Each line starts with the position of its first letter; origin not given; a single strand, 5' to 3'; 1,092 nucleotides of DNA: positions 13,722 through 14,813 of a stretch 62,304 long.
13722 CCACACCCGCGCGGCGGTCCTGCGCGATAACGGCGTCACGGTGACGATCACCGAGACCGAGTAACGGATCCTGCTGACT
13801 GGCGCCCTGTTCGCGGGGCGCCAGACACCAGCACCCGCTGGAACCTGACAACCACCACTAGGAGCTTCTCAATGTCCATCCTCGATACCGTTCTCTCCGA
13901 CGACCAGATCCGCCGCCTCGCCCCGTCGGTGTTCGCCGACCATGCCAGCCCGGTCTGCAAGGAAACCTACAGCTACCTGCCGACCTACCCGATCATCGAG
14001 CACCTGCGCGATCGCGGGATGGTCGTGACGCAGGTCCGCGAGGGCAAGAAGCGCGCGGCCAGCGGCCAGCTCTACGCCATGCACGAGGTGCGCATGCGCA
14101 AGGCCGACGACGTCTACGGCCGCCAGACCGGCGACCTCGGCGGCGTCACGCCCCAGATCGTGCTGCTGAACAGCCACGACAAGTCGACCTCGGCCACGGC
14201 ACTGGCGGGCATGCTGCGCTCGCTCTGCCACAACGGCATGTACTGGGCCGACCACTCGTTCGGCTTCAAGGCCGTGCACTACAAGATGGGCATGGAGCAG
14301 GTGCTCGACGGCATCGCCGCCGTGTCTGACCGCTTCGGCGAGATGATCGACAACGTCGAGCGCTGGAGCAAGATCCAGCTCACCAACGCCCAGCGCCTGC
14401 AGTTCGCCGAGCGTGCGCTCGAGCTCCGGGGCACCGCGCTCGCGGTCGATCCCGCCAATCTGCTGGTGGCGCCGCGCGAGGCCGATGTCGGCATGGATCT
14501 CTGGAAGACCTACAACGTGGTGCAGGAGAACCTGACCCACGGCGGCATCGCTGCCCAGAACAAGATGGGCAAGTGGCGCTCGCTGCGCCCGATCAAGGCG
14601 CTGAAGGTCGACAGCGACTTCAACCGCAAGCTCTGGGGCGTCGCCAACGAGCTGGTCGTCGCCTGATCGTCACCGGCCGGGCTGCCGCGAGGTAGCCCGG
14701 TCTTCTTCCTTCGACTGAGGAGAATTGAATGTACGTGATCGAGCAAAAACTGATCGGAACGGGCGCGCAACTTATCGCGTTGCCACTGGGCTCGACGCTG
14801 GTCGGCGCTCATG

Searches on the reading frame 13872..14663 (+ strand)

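Call 45: search_protein_families(library=phrogs, proteins=[window:13872-14663:+], max_evalue=0.00001)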
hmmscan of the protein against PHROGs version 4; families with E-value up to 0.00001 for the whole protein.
window:13872-14663:+ (264 aa): 1 family
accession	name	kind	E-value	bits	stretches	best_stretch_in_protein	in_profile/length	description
phrog_12094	-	unknown function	3.3e-41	142.3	1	7-262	18-275/281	-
